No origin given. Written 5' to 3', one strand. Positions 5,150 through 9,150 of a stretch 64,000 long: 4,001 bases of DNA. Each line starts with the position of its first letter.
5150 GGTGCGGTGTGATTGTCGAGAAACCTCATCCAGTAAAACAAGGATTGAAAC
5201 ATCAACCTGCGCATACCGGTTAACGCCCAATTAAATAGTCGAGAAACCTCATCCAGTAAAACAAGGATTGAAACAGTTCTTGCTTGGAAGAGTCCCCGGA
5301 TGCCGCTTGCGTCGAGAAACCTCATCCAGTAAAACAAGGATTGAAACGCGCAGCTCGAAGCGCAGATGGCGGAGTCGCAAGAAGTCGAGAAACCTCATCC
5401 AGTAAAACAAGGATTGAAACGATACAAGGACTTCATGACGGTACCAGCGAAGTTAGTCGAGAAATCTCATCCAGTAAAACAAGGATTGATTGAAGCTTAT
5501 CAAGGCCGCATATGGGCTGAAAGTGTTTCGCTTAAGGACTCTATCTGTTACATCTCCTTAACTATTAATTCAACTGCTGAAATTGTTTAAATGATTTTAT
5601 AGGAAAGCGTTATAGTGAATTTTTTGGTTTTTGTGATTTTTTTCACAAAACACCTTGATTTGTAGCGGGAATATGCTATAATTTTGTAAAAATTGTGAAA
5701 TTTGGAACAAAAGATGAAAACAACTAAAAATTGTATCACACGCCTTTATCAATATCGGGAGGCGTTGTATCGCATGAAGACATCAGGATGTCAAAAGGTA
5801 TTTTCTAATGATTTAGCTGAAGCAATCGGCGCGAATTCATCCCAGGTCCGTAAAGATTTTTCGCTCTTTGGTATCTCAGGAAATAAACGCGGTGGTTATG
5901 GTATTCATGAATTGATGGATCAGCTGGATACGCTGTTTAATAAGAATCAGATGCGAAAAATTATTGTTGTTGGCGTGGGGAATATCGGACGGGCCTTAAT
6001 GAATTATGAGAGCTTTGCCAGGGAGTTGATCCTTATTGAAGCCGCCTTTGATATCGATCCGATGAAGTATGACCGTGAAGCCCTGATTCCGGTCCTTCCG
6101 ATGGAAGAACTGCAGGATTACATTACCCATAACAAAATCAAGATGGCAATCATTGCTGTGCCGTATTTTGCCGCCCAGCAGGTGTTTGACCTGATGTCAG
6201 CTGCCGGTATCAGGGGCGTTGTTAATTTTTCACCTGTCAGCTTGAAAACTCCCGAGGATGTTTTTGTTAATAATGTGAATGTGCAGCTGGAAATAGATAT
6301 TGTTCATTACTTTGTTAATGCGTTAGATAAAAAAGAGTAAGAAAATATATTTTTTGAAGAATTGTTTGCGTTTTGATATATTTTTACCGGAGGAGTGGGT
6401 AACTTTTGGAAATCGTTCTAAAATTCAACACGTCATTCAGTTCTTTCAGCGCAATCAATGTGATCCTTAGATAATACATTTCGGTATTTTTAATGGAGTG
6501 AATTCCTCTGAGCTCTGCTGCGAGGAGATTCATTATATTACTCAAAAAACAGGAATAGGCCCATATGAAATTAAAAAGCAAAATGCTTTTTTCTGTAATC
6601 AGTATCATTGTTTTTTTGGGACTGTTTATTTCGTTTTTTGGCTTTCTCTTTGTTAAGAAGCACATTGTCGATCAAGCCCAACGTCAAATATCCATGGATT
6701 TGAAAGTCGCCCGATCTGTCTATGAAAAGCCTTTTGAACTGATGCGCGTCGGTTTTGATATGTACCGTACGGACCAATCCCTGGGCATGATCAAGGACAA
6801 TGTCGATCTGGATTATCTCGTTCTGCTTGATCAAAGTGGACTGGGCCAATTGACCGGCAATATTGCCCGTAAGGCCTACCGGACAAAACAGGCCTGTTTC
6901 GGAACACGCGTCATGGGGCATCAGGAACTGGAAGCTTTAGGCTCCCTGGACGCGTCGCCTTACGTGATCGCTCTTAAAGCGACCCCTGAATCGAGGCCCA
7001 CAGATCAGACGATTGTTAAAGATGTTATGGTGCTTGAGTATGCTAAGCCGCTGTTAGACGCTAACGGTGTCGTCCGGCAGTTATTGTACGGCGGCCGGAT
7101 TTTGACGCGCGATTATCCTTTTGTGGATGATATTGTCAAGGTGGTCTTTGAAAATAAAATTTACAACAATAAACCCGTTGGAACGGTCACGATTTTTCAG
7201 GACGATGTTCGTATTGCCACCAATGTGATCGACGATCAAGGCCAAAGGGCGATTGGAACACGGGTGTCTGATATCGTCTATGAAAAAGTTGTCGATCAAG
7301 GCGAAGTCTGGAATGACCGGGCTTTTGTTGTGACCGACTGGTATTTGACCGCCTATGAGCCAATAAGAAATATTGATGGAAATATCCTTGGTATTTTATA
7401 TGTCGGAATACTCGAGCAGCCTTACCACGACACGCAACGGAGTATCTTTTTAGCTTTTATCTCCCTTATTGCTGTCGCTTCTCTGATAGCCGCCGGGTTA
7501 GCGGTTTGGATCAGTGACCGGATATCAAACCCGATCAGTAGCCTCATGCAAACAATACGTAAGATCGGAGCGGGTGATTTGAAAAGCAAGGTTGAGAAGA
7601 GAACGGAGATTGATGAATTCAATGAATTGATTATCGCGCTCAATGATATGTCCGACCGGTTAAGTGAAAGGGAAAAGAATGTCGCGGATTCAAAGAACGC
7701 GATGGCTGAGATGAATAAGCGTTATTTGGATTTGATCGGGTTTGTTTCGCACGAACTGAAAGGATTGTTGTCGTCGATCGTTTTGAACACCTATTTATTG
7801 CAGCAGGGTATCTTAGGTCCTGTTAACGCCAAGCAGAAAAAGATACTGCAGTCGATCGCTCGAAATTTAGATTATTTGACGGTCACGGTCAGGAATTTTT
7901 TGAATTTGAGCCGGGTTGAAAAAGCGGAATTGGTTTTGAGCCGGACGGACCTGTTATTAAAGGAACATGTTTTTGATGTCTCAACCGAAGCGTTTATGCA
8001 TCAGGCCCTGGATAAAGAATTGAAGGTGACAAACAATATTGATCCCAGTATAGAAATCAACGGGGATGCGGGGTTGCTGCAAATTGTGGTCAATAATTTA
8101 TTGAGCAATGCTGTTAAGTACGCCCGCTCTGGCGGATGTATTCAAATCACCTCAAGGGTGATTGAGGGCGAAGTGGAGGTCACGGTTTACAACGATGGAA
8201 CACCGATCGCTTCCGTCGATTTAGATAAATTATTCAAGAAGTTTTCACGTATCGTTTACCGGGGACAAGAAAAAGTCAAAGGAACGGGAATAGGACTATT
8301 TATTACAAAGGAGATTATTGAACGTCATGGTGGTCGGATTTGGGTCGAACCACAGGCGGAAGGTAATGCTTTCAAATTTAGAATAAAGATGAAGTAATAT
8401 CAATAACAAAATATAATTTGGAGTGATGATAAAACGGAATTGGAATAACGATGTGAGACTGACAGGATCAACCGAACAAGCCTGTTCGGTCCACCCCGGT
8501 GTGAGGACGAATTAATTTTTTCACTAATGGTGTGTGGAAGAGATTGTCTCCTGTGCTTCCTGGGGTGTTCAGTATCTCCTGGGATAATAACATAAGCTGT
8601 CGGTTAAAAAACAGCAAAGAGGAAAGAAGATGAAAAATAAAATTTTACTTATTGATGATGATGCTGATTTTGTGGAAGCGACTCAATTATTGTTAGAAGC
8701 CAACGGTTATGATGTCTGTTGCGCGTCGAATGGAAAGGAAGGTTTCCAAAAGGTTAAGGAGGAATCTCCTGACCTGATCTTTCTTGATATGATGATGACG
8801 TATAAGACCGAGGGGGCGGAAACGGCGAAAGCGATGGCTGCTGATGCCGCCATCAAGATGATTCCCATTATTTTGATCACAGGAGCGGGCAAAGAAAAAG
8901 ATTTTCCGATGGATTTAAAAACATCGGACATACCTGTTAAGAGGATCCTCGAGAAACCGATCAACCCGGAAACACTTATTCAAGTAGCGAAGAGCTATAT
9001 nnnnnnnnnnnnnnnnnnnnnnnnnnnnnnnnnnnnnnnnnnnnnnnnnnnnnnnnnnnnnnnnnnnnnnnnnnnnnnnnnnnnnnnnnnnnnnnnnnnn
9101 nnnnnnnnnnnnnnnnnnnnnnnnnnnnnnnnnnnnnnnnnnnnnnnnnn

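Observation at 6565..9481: Receiver domain fused to the NuoE-like subunit of an electron-bifurcating-type [FeFe]-hydrogenase, next to a sensor kinase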

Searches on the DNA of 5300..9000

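Call 57: search_rna_families(source=window, start=5300, end=9000, threshold=evalue, max_evalue=1)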
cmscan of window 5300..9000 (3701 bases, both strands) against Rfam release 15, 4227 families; matches with E-value up to 1: 3.
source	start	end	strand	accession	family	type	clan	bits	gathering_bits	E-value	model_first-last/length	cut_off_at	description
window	5311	5347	+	RF01320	CRISPR-DR7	Gene; CRISPR;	CL00015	37.7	37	3.5e-05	1-37/37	no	CRISPR RNA direct repeat element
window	5384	5420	+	RF01320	CRISPR-DR7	Gene; CRISPR;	CL00015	37.7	37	3.5e-05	1-37/37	no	CRISPR RNA direct repeat element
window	5468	5489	+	RF01320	CRISPR-DR7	Gene; CRISPR;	CL00015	23.8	37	0.19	13-34/37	no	CRISPR RNA direct repeat element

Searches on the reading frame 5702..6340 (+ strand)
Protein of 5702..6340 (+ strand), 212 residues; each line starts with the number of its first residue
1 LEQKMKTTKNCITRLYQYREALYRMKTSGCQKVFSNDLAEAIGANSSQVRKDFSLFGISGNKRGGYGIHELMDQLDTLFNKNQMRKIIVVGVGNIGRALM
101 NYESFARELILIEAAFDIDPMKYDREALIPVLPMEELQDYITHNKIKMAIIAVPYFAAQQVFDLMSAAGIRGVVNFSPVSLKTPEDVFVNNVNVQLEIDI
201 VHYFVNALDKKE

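Call 3: search_protein_families(library=pfam, proteins=[window:5702-6340:+], max_evalue=0.01)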
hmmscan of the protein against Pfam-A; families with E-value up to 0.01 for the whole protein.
window:5702-6340:+ (212 aa): 2 families
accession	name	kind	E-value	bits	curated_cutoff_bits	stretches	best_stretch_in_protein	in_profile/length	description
PF02629.25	CoA_binding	-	2.3e-16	60.8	22.3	1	83-179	2-97/97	CoA binding domain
PF06971.19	Put_DNA-bind_N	-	4.1e-12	46.4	27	1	10-54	5-49/49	Putative DNA-binding protein N-terminus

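Call 4: search_protein_families(library=ncbifam, proteins=[window:5702-6340:+], max_evalue=0.001)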
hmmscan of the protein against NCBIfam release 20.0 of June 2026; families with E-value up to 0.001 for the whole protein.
window:5702-6340:+ (212 aa): 9 families
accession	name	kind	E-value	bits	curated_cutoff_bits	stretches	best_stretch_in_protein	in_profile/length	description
NF003996.0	PRK05472.2-5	equivalog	9.8e-66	221.6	138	1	8-210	3-204/209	redox-sensing transcriptional repressor Rex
NF003995.0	PRK05472.2-4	subfamily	4.3e-55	186.6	126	1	3-209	2-209/213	redox-sensing transcriptional repressor Rex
NF003994.0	PRK05472.2-3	equivalog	1.4e-48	165.1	130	1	2-202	4-205/217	redox-sensing transcriptional repressor Rex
NF003993.0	PRK05472.2-2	equivalog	1.8e-48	164.9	217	1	5-207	4-207/212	redox-sensing transcriptional repressor Rex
NF003992.0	PRK05472.2-1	equivalog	3.6e-48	163.9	226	1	8-204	22-219/249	redox-sensing transcriptional repressor Rex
NF003990.0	PRK05472.1-4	equivalog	4.3e-47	160.5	233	1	2-210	2-211/214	redox-sensing transcriptional repressor Rex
NF003989.0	PRK05472.1-3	equivalog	4.6e-47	160.5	177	1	2-209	3-211/215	redox-sensing transcriptional repressor Rex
NF003988.0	PRK05472.1-1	equivalog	4.3e-43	147.8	321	1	6-207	6-210/214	redox-sensing transcriptional repressor Rex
NF003991.0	PRK05472.1-5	equivalog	1.1e-36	126.8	198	1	1-207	1-208/211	redox-sensing transcriptional repressor Rex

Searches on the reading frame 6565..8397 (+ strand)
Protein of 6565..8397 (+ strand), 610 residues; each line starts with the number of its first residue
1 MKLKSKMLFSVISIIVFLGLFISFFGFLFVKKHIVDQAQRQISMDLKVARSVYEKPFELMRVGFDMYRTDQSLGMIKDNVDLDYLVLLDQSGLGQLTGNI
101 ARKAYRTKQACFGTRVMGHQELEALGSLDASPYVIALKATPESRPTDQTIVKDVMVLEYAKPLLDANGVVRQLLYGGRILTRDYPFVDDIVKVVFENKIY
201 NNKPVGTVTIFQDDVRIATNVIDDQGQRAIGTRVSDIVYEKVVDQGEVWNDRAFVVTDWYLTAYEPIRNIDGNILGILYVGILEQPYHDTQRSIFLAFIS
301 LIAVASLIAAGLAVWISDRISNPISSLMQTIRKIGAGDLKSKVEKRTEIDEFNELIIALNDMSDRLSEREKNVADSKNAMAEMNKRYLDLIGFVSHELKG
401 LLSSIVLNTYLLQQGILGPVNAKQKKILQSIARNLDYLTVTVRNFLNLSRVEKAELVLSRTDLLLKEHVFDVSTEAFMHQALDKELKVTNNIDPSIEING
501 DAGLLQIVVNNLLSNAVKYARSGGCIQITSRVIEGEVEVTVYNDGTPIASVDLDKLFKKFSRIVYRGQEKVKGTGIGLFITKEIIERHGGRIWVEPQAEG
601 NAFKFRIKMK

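Call 3: search_protein_families(library=pfam, proteins=[window:6565-8397:+], max_evalue=0.01)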
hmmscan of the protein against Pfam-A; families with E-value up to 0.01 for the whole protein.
window:6565-8397:+ (610 aa): 6 families
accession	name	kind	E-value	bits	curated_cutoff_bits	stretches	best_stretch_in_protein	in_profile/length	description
PF17202.10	sCache_3_3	-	3.2e-31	108.3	28.8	1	180-292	3-105/107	Single cache domain 3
PF02518.31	HATPase_c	-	1.7e-22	80.4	26.4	1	500-609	1-109/111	Histidine kinase-, DNA gyrase B-, and HSP90-like ATPase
PF17201.10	Cache_3-Cache_2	-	4.8e-21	75.8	27.7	1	206-292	100-192/299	Cache 3/Cache 2 fusion domain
PF00672.30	HAMP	-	2.4e-10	41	25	1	315-367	1-52/53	HAMP domain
PF00512.31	HisKA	-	1.2e-07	32.1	26.9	1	390-452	5-64/66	His Kinase A (phospho-acceptor) domain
PF17203.10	sCache_3_2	-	3.5e-07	30.8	28.4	1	178-289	28-133/140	Single cache domain 3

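Call 4: search_protein_families(library=ncbifam, proteins=[window:6565-8397:+], max_evalue=0.001)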
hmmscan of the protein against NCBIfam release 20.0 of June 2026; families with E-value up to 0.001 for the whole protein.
window:6565-8397:+ (610 aa): 75 families (the best 25 are shown)
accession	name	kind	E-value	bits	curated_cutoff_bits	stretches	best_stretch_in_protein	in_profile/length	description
NF033092.0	HK_WalK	equivalog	4e-43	147.9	725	2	389-605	374-590/594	cell wall metabolism sensor histidine kinase WalK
TIGR01386.1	cztS_silS_copS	subfamily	1.7e-40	139.4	292.55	1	293-607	161-456/457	heavy metal sensor histidine kinase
NF008312.0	PRK11100.1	equivalog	8.7e-37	127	356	1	266-600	153-464/477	two-component system sensor histidine kinase CreC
NF046044.1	PnpS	equivalog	4.5e-35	121.4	400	1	382-605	165-387/390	two-component system histidine kinase PnpS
TIGR02966.1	phoR_proteo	equivalog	2.4e-32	112.3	334.2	1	383-606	110-332/333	phosphate regulon sensor histidine kinase PhoR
NF033091.0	HK_VanS_ACDEFG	equivalog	5e-32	111.2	400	1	329-606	27-291/293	vancomycin resistance histidine kinase VanS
NF052314.1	T9SS_HK_PorY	subfamily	4.6e-30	105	350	1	288-592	126-403/418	PorY family sensor histidine kinase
NF007345.0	PRK09835.1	subfamily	8.8e-30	103.7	423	1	301-606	190-477/482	Cu(+)/Ag(+) sensor histidine kinase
NF012163.2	BaeS_SmeS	equivalog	7.9e-29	100.9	500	1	301-597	168-445/457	sensor histidine kinase efflux regulator BaeS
NF041880.1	EPS_EpsF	equivalog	2.9e-28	98.6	900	1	391-601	278-483/492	response regulator EpsF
NF007837.0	PRK10549.1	equivalog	6.2e-28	97.7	603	1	301-600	169-448/466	envelope stress sensor histidine kinase BaeS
NF008318.0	PRK11107.1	equivalog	9.7e-28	96.7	890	2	393-609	299-518/920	two-component sensor histidine kinase BarA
NF045911.1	TCSHisKinNblS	equivalog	4.3e-27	94.7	1000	2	382-606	383-617/621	two-component system sensor histidine kinase NblS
NF007007.0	PRK09470.1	equivalog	8.1e-27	94.2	486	1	283-595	155-444/463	envelope stress sensor histidine kinase CpxA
TIGR02956.1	TMAO_torS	equivalog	6.8e-26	90.6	676.5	1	359-609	436-682/967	TMAO reductase system sensor histidine kinase/response regulator TorS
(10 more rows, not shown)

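Call 60: find_related_loci(query=window:6565-8394:+, collection=metagenome_contigs, flank=7000)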
Query window:6565-8394:+ (610 aa) in metagenome_contigs; peptide patterns used: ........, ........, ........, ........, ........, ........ (x = any residue, [..] = any of these).
115 stretches matched a pattern, but none encodes a relative of the query by tblastn (E <= 1e-3).

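Call 63: find_related_loci(query=A2, collection=metagenome_contigs, flank=7000)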
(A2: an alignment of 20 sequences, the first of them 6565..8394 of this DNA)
Query A2 (610 aa) in metagenome_contigs; peptide patterns used: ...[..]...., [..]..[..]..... (x = any residue, [..] = any of these).
600 stretches matched a pattern (row limit reached: there are more); 472 encode a relative of the query (tblastn E <= 1e-3); the best 80 are kept; 80 distinct loci.
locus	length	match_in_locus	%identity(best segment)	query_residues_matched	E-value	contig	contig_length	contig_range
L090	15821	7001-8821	54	1-608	0e+0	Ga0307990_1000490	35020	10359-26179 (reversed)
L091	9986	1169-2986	50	2-607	0e+0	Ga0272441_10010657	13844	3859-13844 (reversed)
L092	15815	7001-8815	50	3-608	0e+0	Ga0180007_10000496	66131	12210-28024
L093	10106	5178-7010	48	1-609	0e+0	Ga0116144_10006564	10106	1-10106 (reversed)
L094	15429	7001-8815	47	3-607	0e+0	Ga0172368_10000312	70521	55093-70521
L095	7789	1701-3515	48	3-607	0e+0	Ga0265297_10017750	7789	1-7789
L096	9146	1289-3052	49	17-607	0e+0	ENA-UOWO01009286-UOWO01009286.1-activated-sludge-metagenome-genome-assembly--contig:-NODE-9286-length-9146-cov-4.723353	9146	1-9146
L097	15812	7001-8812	47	1-607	0e+0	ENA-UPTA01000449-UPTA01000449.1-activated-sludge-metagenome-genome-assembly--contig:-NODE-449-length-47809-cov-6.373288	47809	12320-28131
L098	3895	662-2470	47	2-607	0e+0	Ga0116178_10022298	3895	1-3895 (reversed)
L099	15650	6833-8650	47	3-610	0e+0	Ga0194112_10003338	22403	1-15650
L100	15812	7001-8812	46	3-607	0e+0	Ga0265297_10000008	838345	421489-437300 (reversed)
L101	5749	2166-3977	48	3-607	0e+0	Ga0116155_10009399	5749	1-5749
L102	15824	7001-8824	46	1-608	0e+0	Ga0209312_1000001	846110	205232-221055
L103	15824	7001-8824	46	1-608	0e+0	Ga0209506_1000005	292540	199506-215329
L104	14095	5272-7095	46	1-608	3e-179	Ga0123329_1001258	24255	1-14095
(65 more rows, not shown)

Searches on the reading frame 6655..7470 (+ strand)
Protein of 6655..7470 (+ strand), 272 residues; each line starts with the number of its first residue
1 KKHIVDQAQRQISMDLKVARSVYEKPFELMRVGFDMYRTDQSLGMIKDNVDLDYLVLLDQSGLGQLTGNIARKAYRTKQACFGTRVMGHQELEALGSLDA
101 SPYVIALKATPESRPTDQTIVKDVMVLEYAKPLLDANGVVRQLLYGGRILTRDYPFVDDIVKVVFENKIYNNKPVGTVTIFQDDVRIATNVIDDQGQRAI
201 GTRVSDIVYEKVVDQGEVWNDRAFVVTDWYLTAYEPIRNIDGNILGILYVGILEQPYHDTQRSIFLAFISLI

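Call 67: search_solved_structures(query=window:6655-7470:+, max_evalue=10)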
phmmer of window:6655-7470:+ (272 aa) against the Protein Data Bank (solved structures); distinct sequences matched with E-value up to 10: 4.
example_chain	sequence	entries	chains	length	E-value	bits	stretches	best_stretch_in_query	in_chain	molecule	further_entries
8py1_A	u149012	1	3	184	6.2e-05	25.8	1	182-253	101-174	Methyl-accepting chemotaxis protein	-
8py0_A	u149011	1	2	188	0.00023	24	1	182-253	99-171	Ligand Binding domain (LBD) Chemoreceptor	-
8rah_A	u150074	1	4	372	1.5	11.4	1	172-233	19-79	ribonucleoside-diphosphate reductase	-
6aa7_A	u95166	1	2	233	1.9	11.1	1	154-184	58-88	Fluorescent protein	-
